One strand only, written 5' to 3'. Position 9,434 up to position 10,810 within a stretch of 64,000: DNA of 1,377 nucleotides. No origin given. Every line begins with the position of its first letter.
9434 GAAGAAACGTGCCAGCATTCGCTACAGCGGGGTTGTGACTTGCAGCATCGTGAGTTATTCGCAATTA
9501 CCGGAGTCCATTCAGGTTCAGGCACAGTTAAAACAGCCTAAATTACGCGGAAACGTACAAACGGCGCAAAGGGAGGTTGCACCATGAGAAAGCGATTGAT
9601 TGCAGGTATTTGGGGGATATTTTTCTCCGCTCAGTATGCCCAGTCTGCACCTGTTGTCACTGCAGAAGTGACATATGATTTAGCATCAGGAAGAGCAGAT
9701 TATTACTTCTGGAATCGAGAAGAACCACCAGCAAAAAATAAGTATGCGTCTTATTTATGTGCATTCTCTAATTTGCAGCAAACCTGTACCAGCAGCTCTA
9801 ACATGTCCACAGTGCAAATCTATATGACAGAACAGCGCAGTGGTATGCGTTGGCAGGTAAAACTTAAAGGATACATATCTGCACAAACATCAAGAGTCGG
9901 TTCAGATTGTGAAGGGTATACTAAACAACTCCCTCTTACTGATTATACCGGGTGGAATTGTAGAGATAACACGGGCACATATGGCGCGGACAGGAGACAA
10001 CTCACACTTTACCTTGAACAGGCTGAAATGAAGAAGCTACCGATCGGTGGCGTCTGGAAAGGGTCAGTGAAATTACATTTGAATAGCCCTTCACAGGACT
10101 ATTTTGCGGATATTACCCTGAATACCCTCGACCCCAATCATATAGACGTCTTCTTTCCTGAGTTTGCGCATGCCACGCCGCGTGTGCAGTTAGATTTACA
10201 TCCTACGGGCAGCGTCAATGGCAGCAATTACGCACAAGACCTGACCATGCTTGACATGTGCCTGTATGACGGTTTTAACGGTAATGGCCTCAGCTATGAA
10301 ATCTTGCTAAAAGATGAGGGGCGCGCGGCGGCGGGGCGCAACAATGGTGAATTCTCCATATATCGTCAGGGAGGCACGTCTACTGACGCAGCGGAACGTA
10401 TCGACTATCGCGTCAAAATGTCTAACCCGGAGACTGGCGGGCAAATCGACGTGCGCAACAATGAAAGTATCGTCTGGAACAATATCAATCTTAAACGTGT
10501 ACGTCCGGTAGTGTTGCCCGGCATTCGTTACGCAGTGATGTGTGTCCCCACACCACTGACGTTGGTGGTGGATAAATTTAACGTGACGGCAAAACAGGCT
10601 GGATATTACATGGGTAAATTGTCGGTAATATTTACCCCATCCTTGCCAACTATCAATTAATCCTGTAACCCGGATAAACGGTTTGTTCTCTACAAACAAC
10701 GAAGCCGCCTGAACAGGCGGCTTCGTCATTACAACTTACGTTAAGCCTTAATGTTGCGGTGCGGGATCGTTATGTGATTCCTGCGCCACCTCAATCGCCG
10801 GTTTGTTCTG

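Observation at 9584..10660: Tip adhesin with conserved pilin-like C-terminal domain but divergent N-terminal domain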

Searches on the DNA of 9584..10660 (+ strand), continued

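Call 32: get_annotated_region(hit=H52, flank=6500)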
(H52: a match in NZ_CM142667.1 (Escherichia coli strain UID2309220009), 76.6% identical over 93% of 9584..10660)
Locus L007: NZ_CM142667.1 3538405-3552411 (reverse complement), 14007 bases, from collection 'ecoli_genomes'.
description: Escherichia coli strain UID2309220009 chromosome, whole genome shotgun sequence
organism: Escherichia coli strain UID2309220009 (NCBI taxid 562)
replicon: chromosome; assembly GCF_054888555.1
host: Homo sapiens; source: urine; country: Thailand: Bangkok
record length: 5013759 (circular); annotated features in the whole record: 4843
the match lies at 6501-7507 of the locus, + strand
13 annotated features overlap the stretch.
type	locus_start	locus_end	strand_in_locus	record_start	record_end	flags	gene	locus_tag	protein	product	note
CDS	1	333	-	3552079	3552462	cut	mzrA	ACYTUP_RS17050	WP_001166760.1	EnvZ/OmpR regulon moderator MzrA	-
CDS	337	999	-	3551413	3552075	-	yqjA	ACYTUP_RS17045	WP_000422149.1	DedA family general envelope maintenance protein YqjA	-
CDS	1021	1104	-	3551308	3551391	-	-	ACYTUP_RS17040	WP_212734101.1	hypothetical protein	-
CDS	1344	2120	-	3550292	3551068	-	exuR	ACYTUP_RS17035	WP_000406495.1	transcriptional regulator ExuR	-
CDS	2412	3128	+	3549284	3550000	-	-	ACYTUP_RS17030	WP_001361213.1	fimbria/pilus periplasmic chaperone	-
CDS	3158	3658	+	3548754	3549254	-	-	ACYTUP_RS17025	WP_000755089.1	CS1 type fimbrial major subunit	-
CDS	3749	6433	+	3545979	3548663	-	-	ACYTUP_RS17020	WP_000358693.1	TcfC E-set like domain-containing protein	-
CDS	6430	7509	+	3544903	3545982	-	-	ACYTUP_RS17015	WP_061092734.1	CfaE/CblD family pilus tip adhesin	-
CDS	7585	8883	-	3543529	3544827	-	exuT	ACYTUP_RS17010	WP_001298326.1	hexuronate transporter ExuT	-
CDS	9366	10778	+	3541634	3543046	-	uxaC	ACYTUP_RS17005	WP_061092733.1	glucuronate isomerase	-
CDS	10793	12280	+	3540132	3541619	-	uxaA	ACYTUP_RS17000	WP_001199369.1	altronate dehydratase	-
CDS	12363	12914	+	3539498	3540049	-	ygjV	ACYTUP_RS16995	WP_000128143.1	YgjV family protein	-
CDS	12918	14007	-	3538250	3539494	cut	sstT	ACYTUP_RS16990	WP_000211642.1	serine/threonine transporter SstT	-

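Call 33: get_annotated_region(hit=H53, flank=6500)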
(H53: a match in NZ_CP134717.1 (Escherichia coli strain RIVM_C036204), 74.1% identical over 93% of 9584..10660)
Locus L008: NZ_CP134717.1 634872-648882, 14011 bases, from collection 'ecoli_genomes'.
description: Escherichia coli strain RIVM_C036204 chromosome, complete genome
organism: Escherichia coli strain RIVM_C036204 (NCBI taxid 562)
replicon: chromosome; assembly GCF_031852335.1
host: Homo sapiens; source: not collected; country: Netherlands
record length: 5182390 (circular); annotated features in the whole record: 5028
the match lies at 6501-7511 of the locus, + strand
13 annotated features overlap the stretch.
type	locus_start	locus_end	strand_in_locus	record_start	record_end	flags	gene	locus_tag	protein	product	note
CDS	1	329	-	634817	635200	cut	mzrA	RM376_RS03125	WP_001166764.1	EnvZ/OmpR regulon moderator MzrA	-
CDS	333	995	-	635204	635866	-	yqjA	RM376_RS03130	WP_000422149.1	DedA family general envelope maintenance protein YqjA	-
CDS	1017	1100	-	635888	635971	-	-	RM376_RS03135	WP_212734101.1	hypothetical protein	-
CDS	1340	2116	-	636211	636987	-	exuR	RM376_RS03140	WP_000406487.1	transcriptional regulator ExuR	-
CDS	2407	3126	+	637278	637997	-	-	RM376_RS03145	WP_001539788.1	fimbria/pilus periplasmic chaperone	-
CDS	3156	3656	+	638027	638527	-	-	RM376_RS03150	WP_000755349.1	CS1 type fimbrial major subunit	-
CDS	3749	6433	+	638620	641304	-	-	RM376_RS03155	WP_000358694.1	TcfC E-set like domain-containing protein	-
CDS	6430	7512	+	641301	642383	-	-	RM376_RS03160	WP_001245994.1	CblD like pilus biogenesis initiator family protein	-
CDS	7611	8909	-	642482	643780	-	exuT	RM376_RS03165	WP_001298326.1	hexuronate transporter ExuT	-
CDS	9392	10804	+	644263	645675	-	uxaC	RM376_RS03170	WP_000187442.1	glucuronate isomerase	-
CDS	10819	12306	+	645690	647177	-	uxaA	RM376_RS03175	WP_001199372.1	altronate dehydratase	-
CDS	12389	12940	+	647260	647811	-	ygjV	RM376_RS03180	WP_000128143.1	YgjV family protein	-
CDS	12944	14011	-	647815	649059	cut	sstT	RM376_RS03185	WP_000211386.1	serine/threonine transporter SstT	-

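Call 34: get_annotated_region(hit=H54, flank=6500)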
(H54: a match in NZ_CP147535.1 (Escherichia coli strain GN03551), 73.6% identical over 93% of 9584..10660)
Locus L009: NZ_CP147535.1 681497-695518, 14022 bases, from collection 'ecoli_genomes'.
description: Escherichia coli strain GN03551 chromosome, complete genome
organism: Escherichia coli strain GN03551 (NCBI taxid 562)
replicon: chromosome; assembly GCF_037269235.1
host: Homo sapiens; source: bloodstream; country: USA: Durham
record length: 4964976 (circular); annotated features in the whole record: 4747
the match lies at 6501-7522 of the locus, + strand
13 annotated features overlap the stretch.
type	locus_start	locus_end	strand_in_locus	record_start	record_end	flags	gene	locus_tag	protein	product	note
CDS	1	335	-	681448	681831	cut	mzrA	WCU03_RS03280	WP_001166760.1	EnvZ/OmpR regulon moderator MzrA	-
CDS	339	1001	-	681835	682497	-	yqjA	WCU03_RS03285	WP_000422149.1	DedA family general envelope maintenance protein YqjA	-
CDS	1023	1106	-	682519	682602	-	-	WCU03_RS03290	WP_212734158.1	hypothetical protein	-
CDS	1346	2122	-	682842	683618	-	exuR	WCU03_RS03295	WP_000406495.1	transcriptional regulator ExuR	-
CDS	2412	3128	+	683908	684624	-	-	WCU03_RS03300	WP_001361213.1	fimbria/pilus periplasmic chaperone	-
CDS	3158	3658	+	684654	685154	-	-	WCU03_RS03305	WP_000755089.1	CS1 type fimbrial major subunit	-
CDS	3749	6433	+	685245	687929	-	-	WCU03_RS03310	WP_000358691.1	TcfC E-set like domain-containing protein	-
CDS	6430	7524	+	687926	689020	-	-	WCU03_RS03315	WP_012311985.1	CfaE/CblD family pilus tip adhesin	-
CDS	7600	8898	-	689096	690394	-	exuT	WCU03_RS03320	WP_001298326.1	hexuronate transporter ExuT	-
CDS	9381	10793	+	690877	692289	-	uxaC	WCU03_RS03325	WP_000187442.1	glucuronate isomerase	-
CDS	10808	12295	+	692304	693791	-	uxaA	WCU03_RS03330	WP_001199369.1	altronate dehydratase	-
CDS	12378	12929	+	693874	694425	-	ygjV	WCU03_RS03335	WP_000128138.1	YgjV family protein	-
CDS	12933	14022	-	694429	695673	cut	sstT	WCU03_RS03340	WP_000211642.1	serine/threonine transporter SstT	-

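Call 35: get_annotated_region(hit=H82, flank=6500)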
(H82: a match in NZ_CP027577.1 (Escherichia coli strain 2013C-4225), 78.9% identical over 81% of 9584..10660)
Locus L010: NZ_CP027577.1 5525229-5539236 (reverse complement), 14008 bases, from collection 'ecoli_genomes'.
description: Escherichia coli strain 2013C-4225 chromosome, complete genome
organism: Escherichia coli strain 2013C-4225 (NCBI taxid 562)
replicon: chromosome; assembly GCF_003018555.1
host: Homo sapiens; source: stool; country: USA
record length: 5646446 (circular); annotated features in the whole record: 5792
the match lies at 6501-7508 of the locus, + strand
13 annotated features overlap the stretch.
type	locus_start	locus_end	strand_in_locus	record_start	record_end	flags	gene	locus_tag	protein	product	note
CDS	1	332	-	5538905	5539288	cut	mzrA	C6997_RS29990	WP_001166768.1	EnvZ/OmpR regulon moderator MzrA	-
CDS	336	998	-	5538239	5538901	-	yqjA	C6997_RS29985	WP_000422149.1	DedA family general envelope maintenance protein YqjA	-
CDS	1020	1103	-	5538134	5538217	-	yqiM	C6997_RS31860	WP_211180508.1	protein YqiM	-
CDS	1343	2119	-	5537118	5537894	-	exuR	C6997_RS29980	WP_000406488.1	transcriptional regulator ExuR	-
CDS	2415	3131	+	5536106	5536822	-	-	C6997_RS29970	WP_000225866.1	fimbria/pilus periplasmic chaperone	-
CDS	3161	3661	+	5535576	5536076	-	-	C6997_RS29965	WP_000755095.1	CS1 type fimbrial major subunit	-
CDS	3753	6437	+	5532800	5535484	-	-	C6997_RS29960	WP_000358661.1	TcfC E-set like domain-containing protein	-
CDS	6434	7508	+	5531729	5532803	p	-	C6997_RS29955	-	CfaE/CblD family pilus tip adhesin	frameshifted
CDS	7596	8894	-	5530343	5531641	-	exuT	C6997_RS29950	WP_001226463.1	hexuronate transporter ExuT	-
CDS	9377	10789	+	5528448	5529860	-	uxaC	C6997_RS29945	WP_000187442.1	glucuronate isomerase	-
CDS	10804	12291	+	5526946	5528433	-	uxaA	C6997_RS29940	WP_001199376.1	altronate dehydratase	-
CDS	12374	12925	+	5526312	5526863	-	ygjV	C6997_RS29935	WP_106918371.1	YgjV family protein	-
CDS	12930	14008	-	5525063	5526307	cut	sstT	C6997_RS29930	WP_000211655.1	serine/threonine transporter SstT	-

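Call 36: get_annotated_region(hit=H86, flank=6500)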
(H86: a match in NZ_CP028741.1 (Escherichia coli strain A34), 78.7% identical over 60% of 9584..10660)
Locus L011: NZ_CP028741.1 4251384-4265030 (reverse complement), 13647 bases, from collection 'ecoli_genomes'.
description: Escherichia coli strain A34 chromosome, complete genome
organism: Escherichia coli strain A34 (NCBI taxid 562)
replicon: chromosome; assembly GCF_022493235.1
host: Genetta maculata; source: feces; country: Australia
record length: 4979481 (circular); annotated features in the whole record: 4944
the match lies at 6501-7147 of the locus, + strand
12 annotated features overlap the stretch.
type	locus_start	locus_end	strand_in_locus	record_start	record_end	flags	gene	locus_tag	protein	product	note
CDS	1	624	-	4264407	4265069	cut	yqjA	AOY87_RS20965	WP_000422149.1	DedA family general envelope maintenance protein YqjA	-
CDS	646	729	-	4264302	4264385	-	yqiM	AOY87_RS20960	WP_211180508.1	protein YqiM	-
CDS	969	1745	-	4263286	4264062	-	exuR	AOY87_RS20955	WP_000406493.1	transcriptional regulator ExuR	-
CDS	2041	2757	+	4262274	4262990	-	-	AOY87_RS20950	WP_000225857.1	fimbria/pilus periplasmic chaperone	-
CDS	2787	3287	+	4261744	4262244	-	-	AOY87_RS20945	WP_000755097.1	CS1 type fimbrial major subunit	-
CDS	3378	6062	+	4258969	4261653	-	-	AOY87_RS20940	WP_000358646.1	TcfC E-set like domain-containing protein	-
CDS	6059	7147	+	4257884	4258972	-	-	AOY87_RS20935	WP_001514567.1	CfaE/CblD family pilus tip adhesin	-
CDS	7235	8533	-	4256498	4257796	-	exuT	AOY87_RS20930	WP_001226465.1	hexuronate transporter ExuT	-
CDS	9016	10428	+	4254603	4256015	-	uxaC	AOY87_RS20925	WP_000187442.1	glucuronate isomerase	-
CDS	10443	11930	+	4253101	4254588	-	uxaA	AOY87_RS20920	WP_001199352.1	altronate dehydratase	-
CDS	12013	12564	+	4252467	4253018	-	ygjV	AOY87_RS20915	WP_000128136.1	YgjV family protein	-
CDS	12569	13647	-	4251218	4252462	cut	sstT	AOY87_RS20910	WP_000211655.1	serine/threonine transporter SstT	-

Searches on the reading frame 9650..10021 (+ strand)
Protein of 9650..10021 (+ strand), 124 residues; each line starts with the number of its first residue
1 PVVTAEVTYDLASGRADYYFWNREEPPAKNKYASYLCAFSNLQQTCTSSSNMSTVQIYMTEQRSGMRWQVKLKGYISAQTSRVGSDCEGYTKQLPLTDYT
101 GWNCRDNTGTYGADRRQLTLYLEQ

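Call 60: find_homologous_proteins(query=window:9650-10021:+, max_evalue=0.001)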
Query seq(124 aa) (124 aa): 14 proteins with E <= 0.001 among 15 candidates.
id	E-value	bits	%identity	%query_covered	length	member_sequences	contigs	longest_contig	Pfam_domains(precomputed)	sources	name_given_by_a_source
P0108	2.8e-33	133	73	68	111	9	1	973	-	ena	-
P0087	1.9e-32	130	53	100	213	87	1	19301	PF07434.18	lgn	-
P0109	6.7e-31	125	53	97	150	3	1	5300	-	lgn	-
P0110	4.4e-30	123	58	84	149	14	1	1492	PF07434.18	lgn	-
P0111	1.6e-28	118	69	63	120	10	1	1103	-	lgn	-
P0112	2.2e-28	117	69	63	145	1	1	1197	-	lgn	-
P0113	1.1e-26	112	68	63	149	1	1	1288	-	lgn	-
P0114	2.0e-26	111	60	72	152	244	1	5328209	-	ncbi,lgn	-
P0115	2.1e-26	111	63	71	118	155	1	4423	-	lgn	-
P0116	2.7e-26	110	63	69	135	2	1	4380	-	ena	-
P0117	7.2e-26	109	54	77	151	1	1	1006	-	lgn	-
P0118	2.5e-25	107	60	65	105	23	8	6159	-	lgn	-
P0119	8.8e-18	83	46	100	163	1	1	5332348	PF07434.18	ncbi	ncbi:CfaE/CblD family pilus tip adhesin [Escherichia coli]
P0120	1.0e-13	70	63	45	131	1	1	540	-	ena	-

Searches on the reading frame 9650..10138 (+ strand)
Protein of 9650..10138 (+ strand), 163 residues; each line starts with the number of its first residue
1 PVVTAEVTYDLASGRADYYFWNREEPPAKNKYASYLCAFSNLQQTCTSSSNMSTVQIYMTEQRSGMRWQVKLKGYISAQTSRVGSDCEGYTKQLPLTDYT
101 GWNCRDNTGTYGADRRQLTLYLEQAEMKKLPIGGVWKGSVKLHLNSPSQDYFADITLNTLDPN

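Call 72: search_protein_representatives(protein=window:9650-10138:+)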
Query: 163 residues. Proteins with E-value up to 0.001 (for the whole library): 20; up to 1e-10: 13; up to 1e-30: 4. The best 20 are listed.
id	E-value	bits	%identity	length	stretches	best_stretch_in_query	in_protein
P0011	3.9e-60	218.9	64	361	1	1-163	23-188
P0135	2.4e-38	148.1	59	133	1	1-119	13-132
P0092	9.5e-35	136.4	55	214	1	3-125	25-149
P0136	2.5e-31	125.2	59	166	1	1-107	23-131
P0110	3.1e-30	121.7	58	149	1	1-105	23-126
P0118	1.6e-25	106.4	63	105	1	1-79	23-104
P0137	1.0e-23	100.5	64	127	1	1-74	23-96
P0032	1.3e-21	93.7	41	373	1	1-158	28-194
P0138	1.3e-19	87.2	51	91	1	34-110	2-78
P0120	5.7e-14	68.8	60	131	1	9-66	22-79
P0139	8.1e-12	61.8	60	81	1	3-54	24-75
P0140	1.5e-11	60.9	86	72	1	127-163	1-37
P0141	1.7e-11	60.8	86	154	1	127-163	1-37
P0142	2.9e-10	56.8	84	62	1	127-163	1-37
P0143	2.1e-09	53.9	70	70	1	42-81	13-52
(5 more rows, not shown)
